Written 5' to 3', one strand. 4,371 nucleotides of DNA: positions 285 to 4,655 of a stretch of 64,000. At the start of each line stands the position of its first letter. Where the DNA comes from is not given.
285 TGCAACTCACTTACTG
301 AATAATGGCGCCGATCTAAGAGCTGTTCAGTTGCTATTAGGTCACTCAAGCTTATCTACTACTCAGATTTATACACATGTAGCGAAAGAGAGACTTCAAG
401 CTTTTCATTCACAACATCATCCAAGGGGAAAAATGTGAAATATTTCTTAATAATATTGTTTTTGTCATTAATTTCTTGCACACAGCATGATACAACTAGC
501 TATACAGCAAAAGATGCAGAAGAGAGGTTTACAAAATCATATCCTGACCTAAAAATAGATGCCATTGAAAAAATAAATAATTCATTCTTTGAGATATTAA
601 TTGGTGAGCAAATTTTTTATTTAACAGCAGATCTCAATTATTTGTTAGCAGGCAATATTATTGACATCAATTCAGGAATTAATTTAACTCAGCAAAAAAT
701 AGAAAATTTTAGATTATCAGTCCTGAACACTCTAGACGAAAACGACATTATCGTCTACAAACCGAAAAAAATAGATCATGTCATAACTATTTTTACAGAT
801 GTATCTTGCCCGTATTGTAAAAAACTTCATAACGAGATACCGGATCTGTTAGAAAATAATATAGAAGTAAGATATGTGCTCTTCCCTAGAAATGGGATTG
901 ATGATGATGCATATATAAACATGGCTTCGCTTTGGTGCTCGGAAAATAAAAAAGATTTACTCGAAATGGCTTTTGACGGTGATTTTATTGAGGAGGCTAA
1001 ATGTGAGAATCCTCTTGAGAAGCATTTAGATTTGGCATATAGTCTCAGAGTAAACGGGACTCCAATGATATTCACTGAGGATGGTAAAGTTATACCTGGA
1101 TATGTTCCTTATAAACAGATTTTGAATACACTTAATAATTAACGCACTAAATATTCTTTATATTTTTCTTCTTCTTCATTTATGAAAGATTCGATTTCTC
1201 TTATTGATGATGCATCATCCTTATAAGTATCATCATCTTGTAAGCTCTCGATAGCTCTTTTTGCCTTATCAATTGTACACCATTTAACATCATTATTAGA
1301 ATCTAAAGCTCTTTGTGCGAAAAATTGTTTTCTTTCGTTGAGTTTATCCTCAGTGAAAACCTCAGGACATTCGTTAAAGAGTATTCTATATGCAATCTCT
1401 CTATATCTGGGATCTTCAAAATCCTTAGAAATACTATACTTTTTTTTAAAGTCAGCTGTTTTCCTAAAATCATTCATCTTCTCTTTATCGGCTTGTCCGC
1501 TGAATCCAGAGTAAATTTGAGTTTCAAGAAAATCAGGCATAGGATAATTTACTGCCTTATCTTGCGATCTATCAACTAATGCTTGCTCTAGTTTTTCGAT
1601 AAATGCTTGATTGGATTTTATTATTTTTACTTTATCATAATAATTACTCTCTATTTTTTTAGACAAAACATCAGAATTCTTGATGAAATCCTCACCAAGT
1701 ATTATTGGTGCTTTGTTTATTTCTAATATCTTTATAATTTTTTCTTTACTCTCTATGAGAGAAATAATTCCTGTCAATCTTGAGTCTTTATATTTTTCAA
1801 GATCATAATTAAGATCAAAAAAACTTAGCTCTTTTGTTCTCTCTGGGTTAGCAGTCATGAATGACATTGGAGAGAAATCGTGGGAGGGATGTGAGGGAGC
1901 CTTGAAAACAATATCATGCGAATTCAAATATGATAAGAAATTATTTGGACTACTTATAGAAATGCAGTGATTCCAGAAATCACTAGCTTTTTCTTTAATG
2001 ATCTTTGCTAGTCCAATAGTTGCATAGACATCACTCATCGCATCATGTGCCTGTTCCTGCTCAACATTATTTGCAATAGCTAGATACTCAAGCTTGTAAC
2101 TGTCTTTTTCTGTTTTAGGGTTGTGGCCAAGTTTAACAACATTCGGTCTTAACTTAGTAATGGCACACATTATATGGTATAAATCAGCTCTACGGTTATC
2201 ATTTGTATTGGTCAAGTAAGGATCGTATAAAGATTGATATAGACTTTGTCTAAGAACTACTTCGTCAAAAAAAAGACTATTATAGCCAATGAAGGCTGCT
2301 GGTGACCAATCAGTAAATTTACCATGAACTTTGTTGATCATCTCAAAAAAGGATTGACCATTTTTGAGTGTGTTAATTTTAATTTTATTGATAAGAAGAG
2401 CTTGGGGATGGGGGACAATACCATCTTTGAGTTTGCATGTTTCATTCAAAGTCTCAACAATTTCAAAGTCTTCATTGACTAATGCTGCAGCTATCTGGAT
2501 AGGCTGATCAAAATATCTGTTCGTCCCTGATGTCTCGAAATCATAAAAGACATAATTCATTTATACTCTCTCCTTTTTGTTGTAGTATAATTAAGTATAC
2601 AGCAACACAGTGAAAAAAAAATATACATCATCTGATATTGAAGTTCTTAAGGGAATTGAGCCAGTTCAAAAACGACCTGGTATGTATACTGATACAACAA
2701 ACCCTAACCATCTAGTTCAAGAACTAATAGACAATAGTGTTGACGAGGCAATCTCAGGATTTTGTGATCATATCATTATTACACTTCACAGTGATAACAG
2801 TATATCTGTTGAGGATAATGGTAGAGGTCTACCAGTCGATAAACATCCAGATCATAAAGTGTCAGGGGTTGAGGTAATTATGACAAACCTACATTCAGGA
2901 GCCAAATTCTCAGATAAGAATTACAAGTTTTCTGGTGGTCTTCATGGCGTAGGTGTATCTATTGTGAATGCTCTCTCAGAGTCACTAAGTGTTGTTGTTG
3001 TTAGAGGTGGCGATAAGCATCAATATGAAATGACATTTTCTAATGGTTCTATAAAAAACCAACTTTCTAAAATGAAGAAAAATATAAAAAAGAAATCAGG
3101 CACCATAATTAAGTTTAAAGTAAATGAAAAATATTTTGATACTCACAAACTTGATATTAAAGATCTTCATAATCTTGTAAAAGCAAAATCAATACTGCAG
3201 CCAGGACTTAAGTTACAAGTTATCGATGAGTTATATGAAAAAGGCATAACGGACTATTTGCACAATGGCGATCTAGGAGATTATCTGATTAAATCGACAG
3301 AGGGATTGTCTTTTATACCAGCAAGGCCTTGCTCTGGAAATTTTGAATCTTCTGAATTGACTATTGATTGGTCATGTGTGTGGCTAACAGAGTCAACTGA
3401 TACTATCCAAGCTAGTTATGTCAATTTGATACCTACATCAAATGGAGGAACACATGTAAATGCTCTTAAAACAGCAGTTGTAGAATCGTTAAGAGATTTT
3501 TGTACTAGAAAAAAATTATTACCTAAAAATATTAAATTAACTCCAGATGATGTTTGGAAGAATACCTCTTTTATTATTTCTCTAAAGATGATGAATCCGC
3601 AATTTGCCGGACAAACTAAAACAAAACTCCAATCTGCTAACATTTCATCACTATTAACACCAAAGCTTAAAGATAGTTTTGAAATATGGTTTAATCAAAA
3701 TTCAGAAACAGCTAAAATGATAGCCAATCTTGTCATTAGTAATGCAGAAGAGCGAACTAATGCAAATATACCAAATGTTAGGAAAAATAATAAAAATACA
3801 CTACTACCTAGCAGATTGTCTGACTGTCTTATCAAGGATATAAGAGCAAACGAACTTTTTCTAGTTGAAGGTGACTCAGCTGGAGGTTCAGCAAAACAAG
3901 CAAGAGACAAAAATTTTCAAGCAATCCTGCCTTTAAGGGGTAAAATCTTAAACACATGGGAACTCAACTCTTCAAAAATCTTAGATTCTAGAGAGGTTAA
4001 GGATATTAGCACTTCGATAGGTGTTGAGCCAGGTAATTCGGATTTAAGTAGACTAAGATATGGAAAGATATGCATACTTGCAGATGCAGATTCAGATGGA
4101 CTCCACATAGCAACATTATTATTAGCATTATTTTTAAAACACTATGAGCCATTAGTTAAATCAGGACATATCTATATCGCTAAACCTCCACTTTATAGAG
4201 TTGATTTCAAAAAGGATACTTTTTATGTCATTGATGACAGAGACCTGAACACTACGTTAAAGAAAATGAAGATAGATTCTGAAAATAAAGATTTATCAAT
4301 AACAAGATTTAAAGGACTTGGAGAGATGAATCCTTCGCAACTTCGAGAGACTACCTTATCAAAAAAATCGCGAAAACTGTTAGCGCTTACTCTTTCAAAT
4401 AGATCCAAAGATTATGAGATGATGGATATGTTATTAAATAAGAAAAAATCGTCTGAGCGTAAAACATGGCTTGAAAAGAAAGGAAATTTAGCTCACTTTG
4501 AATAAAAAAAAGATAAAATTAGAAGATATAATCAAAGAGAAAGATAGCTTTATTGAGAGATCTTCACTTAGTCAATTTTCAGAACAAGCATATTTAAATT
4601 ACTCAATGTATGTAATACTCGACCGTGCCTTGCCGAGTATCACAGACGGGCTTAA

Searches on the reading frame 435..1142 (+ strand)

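Call 73: search_protein_families(library=pfam, proteins=[window:435-1142:+], max_evalue=0.00001)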
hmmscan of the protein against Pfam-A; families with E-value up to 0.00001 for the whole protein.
window:435-1142:+ (235 aa): 3 families
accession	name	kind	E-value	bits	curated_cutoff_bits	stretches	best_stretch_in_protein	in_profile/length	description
PF13098.12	Thioredoxin_2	-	2.2e-22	79.8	27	1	114-232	6-103/104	Thioredoxin-like domain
PF10411.14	DsbC_N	-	2.8e-10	40.1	25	1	27-86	9-70/70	Disulfide bond isomerase protein N-terminal domain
PF01323.26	DSBA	-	3.4e-09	37.2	25.6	0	184-233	142-190/191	DSBA-like thioredoxin domain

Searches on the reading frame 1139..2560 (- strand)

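Call 73: search_protein_families(library=pfam, proteins=[window:1139-2560:-], max_evalue=0.00001)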
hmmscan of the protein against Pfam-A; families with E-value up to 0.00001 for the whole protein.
window:1139-2560:- (473 aa): 2 families
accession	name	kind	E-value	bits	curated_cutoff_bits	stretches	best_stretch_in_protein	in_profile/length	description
PF08411.15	Exonuc_X-T_C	-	8.2e-16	58.4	27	1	235-452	38-259/269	Exonuclease C-terminal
PF00929.31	RNase_T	-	5.3e-14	53.5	24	1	4-183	1-162/164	Exonuclease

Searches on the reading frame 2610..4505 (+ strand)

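Call 73: search_protein_families(library=pfam, proteins=[window:2610-4505:+], max_evalue=0.00001)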
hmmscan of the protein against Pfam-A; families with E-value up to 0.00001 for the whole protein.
window:2610-4505:+ (631 aa): 4 families
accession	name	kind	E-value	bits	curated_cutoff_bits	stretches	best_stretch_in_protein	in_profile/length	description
PF00204.31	DNA_gyraseB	-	6.1e-39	133.7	27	1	242-385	22-167/173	DNA gyrase B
PF00986.26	DNA_gyraseB_C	-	1.5e-19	70.3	29.8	1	560-622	2-63/63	DNA gyrase B subunit, carboxyl terminus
PF02518.31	HATPase_c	-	1.1e-15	58.5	26.4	1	28-127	2-88/111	Histidine kinase-, DNA gyrase B-, and HSP90-like ATPase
PF01751.28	Toprim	-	3.7e-15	56.3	23.1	1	415-525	1-95/96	Toprim domain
